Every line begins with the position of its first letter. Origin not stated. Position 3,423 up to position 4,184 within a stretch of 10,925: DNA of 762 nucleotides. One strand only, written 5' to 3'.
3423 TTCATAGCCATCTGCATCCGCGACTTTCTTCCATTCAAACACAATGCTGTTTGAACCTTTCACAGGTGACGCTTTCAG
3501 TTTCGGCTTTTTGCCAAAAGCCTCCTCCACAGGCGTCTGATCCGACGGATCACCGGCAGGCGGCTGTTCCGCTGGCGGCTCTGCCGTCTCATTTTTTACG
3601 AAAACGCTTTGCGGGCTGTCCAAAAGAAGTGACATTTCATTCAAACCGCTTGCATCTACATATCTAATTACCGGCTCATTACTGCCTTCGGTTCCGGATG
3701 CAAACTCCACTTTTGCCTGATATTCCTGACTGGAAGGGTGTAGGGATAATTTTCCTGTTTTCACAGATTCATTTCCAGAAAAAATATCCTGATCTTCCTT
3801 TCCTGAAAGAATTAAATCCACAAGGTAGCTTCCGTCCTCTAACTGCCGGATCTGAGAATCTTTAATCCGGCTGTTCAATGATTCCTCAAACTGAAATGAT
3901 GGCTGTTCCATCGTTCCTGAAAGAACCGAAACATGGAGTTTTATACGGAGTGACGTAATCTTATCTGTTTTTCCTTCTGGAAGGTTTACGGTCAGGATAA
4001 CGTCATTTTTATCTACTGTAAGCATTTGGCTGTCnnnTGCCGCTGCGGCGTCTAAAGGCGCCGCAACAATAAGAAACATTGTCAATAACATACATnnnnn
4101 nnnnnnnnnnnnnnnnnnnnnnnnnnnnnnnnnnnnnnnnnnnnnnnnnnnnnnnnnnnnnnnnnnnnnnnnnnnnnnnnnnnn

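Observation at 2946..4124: Translationally coupled partner gene: secreted protein with unknown N-domain and two hyper-basic FN3 modules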

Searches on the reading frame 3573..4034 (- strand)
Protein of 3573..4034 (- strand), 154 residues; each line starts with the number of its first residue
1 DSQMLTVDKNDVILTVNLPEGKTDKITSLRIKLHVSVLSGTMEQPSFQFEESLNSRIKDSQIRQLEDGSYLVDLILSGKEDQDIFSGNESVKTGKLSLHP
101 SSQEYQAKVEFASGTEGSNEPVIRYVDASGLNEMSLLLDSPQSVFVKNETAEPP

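Call 19: search_solved_structures(query=window:3573-4034:-, max_evalue=10)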
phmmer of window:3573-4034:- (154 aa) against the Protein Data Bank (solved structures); distinct sequences matched with E-value up to 10: 33.
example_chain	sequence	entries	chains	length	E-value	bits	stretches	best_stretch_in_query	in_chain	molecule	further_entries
4d4e_A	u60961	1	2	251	5.7e-06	29.9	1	99-151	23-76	ARMADILLO REPEAT PROTEIN ARM00016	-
5mfb_A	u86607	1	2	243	6.6e-06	29.7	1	99-151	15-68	YIII(Dq)4CqI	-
4d49_A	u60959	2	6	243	0.0014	22.2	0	99-147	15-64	ARMADILLO REPEAT PROTEIN ARM00027 | YIII(Dq.V1)4CPAF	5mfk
3efc_A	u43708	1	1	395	0.2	15.2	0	4-46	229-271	Outer membrane protein assembly factor yaeT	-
4xga_B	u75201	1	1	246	0.33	14.4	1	4-46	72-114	Outer membrane protein assembly factor BamA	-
7bnq_A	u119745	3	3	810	0.77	13.2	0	4-46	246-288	Outer membrane protein assembly factor BamA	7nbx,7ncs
9h85_A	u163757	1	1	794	0.78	13.2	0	4-46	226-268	Outer membrane protein assembly factor BamA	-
6v05_A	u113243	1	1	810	0.81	13.2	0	4-46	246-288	Outer membrane protein assembly factor BamA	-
5ljo_A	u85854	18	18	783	0.86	13.1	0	4-46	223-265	Outer membrane protein assembly factor BamA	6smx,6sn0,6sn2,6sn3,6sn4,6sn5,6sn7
8sqa_A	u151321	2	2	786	0.87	13.1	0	4-46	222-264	Outer membrane protein assembly factor BamA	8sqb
8spr_A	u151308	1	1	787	0.88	13.1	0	4-46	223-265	Outer membrane protein assembly factor BamA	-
7nri_A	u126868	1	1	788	0.88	13.1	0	4-46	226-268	Outer membrane protein assembly factor BamA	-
5ayw_A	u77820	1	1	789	0.88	13.1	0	4-46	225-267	Outer membrane protein assembly factor BamA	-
28jl_A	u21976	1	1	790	0.88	13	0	4-46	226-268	Outer membrane protein assembly factor BamA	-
28jr_A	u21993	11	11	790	0.89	13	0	4-46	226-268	Outer membrane protein assembly factor BamA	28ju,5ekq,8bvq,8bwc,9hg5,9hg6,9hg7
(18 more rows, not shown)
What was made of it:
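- Tried and rejected: A phmmer hit to designed armadillo repeats (E 6e-6, residues 99-151; call 19) disappeared with the family profile and was rejected as spurious.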

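Call 24: predict_structure(alignment_id=A1)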
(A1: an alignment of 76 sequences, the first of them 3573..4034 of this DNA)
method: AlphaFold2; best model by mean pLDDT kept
length: 154 residues; sequences in the alignment: 76
mean_pLDDT: 89.1   pTM: 0.84
mean pLDDT of the five models: 89.1, 88.9, 88.9, 87.4, 85.4
residues with pLDDT >= 90: 110; 70-90: 30; 50-70: 9; < 50: 5
segments of 3 or more residues with pLDDT < 50: 151-154
pLDDT, mean of each block of 10 residues (from residue 1): 83 94 92 95 97 92 95 93 91 96 93 76 90 85 82 44
secondary structure, 60 per line:
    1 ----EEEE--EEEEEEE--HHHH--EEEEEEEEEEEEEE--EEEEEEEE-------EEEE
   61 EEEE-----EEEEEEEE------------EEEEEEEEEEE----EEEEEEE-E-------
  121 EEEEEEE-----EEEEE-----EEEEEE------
elements in order: E5-8 E11-17 H20-23 E26-39 E42-49 E57-64 E70-77 E90-100 E105-111 E121-127 E133-137 E143-148
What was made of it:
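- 3585..4034 (-): Cohesin-like N-domain (residues 27-176), acidic (pI 4.6). AF2 pLDDT 89.1, pTM 0.84 (call 24).
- On Cohesin (Pfam PF00963; type I/II/III cohesin modules): The AF2 model (pLDDT 89.1) is all-beta (call 24).
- The AF2 model has pLDDT 89.1 and pTM 0.84 (call 24).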

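Call 33: fold_search(model_id=the predicted structure, library=pdb)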
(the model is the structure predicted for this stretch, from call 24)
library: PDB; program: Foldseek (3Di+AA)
matches with E <= 10: 1378; with E <= 0.001: 1
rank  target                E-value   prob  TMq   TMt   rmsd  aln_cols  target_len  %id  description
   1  4dh2_C                7.6e-04  1.00  0.49  0.48   6.6       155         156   14  Crystal structure of Coh-OlpC(Cthe_0452)-Doc435(Cthe_0435) complex: A novel type I Cohesin-Dockerin complex from Clost (released 2012-11-28)
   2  4dh2_A                1.1e-03  1.00  0.45  0.44   8.0       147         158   12  Crystal structure of Coh-OlpC(Cthe_0452)-Doc435(Cthe_0435) complex: A novel type I Cohesin-Dockerin complex from Clost (released 2012-11-28)
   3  5nrm_A                1.3e-03  1.00  0.46  0.49   4.7       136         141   15  Crystal structure of the sixth cohesin from Acetivibrio cellulolyticus' scaffoldin B in complex with Cel5 dockerin S51 (released 2018-01-31)
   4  6dps_C                1.7e-03  0.97  0.29  0.34  10.9       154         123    9  Crystal Structure of Neisseria meningitidis DsbD n-terminal domain in the oxidised form (released 2018-09-12)
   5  6ixy_A                2.4e-03  0.99  0.38  0.17   7.2       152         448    8  X-ray structure of major pilin from C. perfringens SM101 (released 2019-08-14)
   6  1qzn                  2.5e-03  1.00  0.45  0.42   6.7       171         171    8  Crystal Structure Analysis of a type II cohesin domain from the cellulosome of Acetivibrio cellulolyticus (released 2004-09-21)
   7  1g1k_A                3.3e-03  1.00  0.49  0.52   7.2       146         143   11  COHESIN MODULE FROM THE CELLULOSOME OF CLOSTRIDIUM CELLULOLYTICUM (released 2000-11-22)
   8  7mek_B                4.8e-03  0.99  0.35  0.41   8.3       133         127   12  Structure of copper bound to Ycnl (released 2021-08-18)
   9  5xcb                  5.0e-03  0.98  0.36  0.23   7.2       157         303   10  X-ray structure of domains D1 and D2 of Clostridium perfringens pili protein CppA (released 2018-02-28)
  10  6ixy_B                5.9e-03  0.98  0.37  0.17   6.9       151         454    9  X-ray structure of major pilin from C. perfringens SM101 (released 2019-08-14)
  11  6dps_F                6.3e-03  0.94  0.30  0.36   9.8       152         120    9  Crystal Structure of Neisseria meningitidis DsbD n-terminal domain in the oxidised form (released 2018-09-12)
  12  3ghp_A                6.6e-03  1.00  0.50  0.43   6.4       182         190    9  Structure of the second type II cohesin module from the adaptor ScaA scaffoldin of Acetivibrio cellulolyticus (includi (released 2009-06-23)
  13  2vn6_A                7.4e-03  1.00  0.43  0.44   5.2       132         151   11  The Clostridium cellulolyticum dockerin displays a dual binding mode for its cohesin partner (released 2008-05-13)
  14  4uyp_A                7.8e-03  0.99  0.40  0.43   6.4       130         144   12  High resolution structure of the third cohesin ScaC in complex with the ScaB dockerin with a mutation in the N-termina (released 2015-04-15)
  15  1ohz_A                8.2e-03  1.00  0.51  0.56   4.1       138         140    9  Cohesin-Dockerin complex from the cellulosome of Clostridium thermocellum (released 2003-11-20)
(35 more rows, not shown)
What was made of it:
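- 3585..4034 (-): Foldseek top hits are cohesins (call 33).
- On Cohesin (Pfam PF00963; type I/II/III cohesin modules): Foldseek agrees (call 33).
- Foldseek's best hits are also cohesins (call 33). Foldseek E-values are modest (7.6e-4 and weaker), TM is about 0.5, and pilin, DsbD-N and YcnI folds are interleaved with the cohesins (call 33).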

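Call 36: search_solved_structures(query=A2, max_evalue=10, show_alignments=2)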
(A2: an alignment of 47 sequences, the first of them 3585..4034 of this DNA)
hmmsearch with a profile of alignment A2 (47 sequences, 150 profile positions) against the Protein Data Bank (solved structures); distinct sequences matched with E-value up to 10: 3.
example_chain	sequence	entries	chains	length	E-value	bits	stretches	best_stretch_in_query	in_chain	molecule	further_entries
2zya_A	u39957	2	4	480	0.84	12.4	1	58-77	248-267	6-phosphogluconate dehydrogenase, decarboxylating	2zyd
3fwn_A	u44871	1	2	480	0.85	12.4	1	58-77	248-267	6-phosphogluconate dehydrogenase, decarboxylating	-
2zyg_A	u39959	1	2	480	1.4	11.7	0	58-78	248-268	6-phosphogluconate dehydrogenase, decarboxylating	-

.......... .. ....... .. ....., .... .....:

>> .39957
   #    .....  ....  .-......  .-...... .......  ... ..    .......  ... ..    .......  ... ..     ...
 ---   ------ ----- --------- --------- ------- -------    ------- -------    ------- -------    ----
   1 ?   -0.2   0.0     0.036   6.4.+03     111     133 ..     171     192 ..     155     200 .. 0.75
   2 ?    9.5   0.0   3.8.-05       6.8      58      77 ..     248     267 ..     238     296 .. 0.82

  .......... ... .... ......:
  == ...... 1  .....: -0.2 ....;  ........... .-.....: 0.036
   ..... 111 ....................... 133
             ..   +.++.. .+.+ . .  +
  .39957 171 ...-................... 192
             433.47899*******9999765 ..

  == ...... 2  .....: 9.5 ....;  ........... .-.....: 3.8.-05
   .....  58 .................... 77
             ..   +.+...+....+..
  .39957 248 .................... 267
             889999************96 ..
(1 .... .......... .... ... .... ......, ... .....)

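Call 37: search_protein_families(library=pfam, alignment_id=A2, max_evalue=10)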
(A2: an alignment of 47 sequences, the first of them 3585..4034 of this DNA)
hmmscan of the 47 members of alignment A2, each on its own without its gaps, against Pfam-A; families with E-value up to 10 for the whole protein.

A. member 1, window:3585-4034:- (150 aa): 0 families

B. families by the number of members that match (of 47 scanned): 21 families
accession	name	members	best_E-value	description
PF08884.16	Flagellin_D3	3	0.038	Flagellin D3 domain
PF21386.2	IntS11_C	2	0.064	Integrator IntS11, C-terminal domain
PF20009.4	GEVED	2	0.13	GEVED domain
PF16807.11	Phage_tail_terminator_4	1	0.021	Putative tail termination protein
PF07680.16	DoxA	1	0.023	TQO small subunit DoxA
PF21471.3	Reelin_subrepeat-B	1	0.026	Reelin subrepeat B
PF18539.7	DUF5625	1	0.027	Domain of unknown function (DUF5625)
PF12985.13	DUF3869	1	0.07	Domain of unknown function (DUF3869)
PF19271.4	Nis1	1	0.073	Nis1 family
PF15918.11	DUF4744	1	0.076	Family of unknown function (DUF4744)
PF20270.3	CATRA-C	1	0.088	CASPASE and TPR Repeat-Associated C-terminal domain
PF03693.20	ParD_antitoxin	1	0.092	Bacterial antitoxin of ParD toxin-antitoxin type II system and RHH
PF24267.1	HVO_1552_C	1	0.092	HVO_1552, C-terminal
PF05751.16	FixH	1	0.12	FixH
PF24328.1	DUF7498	1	0.14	Domain of unknown function (DUF7498)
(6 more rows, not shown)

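Call 46: find_related_loci(query=A3, collection=genome_contigs, flank=8000)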
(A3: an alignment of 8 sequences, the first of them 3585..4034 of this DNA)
Query A3 (150 aa) in genome_contigs; peptide patterns used: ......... (x = any residue, [..] = any of these).
18 stretches matched a pattern; 13 encode a relative of the query (tblastn E <= 1e-3); 13 distinct loci.
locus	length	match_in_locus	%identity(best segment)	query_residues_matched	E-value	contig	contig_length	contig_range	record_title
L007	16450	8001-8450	100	1-150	1e-99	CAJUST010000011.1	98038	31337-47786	MAG TPA_asm: uncultured Lachnospiraceae bacterium isolate MGBC163558 genome assembly, contig: MGBC163558.11, whole genom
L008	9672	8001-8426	49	5-146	4e-43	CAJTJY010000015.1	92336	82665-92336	MAG TPA_asm: uncultured Lachnospiraceae bacterium isolate MGBC101638 genome assembly, contig: MGBC101638.15, whole genom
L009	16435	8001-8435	51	5-149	9e-43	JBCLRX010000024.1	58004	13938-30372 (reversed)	Lachnospiraceae bacterium 29-84 voucher GPTB0079 scaffold24, whole genome shotgun sequence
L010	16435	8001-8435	50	4-148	7e-43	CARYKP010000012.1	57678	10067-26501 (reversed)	MAG TPA_asm: uncultured Lachnospiraceae bacterium isolate MGBC140045 genome assembly, contig: MGBC140045.12, whole genom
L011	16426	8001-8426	49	5-146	1e-41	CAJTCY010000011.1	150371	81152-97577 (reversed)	Lachnospiraceae bacterium isolate B84_9_MI_BP genome assembly, contig: MGBC000136.11, whole genome shotgun sequence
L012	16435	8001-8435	47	2-146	7e-40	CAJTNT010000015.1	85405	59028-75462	MAG TPA_asm: uncultured Lachnospiraceae bacterium isolate MGBC104031 genome assembly, contig: MGBC104031.15, whole genom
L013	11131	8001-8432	47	2-147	1e-38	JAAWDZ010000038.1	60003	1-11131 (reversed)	MAG: Eubacterium sp. isolate ABMPRH_322_1 k141_571225, whole genome shotgun sequence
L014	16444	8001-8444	45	2-149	2e-38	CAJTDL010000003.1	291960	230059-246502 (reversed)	Lachnospiraceae bacterium isolate B94_19_ER_BP genome assembly, contig: MGBC000145.3, whole genome shotgun sequence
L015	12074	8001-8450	46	2-148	5e-38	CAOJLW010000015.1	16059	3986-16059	MAG TPA_asm: uncultured Lachnospiraceae bacterium isolate SRR17684640_bin.36_metawrap_v1.3_MAG genome assembly, contig:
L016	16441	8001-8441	45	2-149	6e-38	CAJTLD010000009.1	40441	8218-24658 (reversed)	MAG TPA_asm: uncultured Lachnospiraceae bacterium isolate MGBC100967 genome assembly, contig: MGBC100967.9, whole genome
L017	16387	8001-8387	47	18-146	2e-36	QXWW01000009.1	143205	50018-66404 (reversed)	Lachnospiraceae bacterium strain X68 Scaffold8_1, whole genome shotgun sequence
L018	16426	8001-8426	47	5-146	2e-39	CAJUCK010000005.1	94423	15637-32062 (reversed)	MAG TPA_asm: uncultured Lachnospiraceae bacterium isolate MGBC117436 genome assembly, contig: MGBC117436.5, whole genome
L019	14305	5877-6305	50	5-147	2e-43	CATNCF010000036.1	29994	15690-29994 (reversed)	MAG TPA_asm: uncultured Lachnospiraceae bacterium isolate MGG19816_1680015490 genome assembly, contig: ERR899284_1667, w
